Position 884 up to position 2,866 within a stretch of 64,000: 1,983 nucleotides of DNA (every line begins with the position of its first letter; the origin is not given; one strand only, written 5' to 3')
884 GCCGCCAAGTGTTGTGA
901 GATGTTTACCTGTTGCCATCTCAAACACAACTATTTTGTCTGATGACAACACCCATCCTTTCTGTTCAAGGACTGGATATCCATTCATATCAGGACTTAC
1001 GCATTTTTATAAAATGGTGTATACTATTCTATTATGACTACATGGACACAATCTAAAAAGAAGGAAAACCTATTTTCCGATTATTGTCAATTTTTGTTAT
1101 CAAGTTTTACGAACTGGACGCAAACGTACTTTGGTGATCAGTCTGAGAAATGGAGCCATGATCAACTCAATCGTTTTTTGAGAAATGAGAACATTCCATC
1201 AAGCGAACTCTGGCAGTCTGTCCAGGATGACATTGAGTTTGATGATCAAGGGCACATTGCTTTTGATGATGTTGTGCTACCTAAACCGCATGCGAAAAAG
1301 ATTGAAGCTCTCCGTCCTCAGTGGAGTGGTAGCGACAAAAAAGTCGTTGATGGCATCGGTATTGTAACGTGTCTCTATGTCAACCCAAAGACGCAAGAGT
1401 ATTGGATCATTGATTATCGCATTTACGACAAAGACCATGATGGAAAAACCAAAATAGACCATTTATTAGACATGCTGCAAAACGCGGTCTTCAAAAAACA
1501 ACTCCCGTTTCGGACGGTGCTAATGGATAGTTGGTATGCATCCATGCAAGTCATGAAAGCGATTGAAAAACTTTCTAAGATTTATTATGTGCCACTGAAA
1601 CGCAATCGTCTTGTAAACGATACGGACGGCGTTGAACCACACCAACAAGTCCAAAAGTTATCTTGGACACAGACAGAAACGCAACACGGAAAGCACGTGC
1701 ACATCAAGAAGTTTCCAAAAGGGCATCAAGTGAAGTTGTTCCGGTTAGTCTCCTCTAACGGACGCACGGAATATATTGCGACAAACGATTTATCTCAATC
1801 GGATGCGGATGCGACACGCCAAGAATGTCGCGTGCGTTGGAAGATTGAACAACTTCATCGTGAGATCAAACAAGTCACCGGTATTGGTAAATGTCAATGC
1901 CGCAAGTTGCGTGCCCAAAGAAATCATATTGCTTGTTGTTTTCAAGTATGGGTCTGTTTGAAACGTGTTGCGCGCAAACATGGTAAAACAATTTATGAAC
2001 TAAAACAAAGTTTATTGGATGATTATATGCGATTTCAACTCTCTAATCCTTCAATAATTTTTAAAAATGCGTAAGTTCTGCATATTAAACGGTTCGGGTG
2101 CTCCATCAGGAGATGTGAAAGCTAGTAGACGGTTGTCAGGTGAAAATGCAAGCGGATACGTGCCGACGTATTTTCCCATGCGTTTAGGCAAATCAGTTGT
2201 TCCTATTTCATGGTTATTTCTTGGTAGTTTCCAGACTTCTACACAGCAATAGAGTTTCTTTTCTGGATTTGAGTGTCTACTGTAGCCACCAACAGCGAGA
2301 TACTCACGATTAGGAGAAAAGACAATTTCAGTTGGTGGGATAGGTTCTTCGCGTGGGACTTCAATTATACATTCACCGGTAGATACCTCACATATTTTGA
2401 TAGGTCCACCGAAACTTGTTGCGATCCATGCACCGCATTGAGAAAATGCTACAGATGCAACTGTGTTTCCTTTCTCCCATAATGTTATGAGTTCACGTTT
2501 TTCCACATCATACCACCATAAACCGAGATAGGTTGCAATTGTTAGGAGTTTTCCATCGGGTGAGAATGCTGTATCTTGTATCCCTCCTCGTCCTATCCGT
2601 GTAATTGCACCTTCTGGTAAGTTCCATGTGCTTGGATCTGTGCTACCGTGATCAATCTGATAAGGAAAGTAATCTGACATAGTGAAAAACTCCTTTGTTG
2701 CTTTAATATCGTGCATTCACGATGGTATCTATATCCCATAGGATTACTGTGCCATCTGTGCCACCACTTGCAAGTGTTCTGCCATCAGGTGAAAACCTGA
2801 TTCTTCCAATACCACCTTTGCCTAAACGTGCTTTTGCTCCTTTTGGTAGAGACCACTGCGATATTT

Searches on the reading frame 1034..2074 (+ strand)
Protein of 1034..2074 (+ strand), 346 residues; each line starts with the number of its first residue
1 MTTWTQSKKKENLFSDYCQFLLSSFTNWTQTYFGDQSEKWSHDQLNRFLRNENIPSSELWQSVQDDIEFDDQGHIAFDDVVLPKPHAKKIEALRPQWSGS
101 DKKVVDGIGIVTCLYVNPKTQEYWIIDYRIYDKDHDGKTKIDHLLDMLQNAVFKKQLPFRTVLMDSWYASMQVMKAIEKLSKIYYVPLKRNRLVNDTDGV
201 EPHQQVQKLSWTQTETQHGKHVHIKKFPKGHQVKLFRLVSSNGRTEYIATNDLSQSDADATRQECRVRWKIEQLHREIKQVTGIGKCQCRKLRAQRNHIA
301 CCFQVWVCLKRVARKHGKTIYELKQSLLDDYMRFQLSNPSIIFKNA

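Call 46: search_protein_families(library=pfam, proteins=[window:1034-2074:+], max_evalue=0.00001)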
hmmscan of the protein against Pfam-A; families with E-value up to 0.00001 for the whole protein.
window:1034-2074:+ (346 aa): 3 families
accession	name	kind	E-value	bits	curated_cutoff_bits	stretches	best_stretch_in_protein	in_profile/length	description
PF01609.27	DDE_Tnp_1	-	7.5e-15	55.7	23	1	74-303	6-195/200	Transposase DDE domain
PF13546.12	DDE_5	-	9.3e-09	35.7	27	1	41-196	43-216/272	DDE superfamily endonuclease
PF04693.18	DDE_Tnp_2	-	2.6e-08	33.9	20.2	1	136-285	164-291/327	Archaeal putative transposase ISC1217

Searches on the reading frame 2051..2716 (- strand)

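Call 46: search_protein_families(library=pfam, proteins=[window:2051-2716:-], max_evalue=0.00001)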
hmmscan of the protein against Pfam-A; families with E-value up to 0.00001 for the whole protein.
window:2051-2716:- (221 aa): 3 families
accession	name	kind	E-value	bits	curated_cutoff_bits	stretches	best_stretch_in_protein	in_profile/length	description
PF25174.1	Beta-prop_THOC3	-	4e-10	39.6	305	1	50-142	178-271/272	THOC3 beta-propeller domain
PF23414.1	Beta-prop_EML_2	-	6.3e-08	32.7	90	0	68-144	24-100/266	Echinoderm microtubule-associated protein second beta-propeller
PF00400.38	WD40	-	9.7e-08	32.7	27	0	84-101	12-29/39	WD domain, G-beta repeat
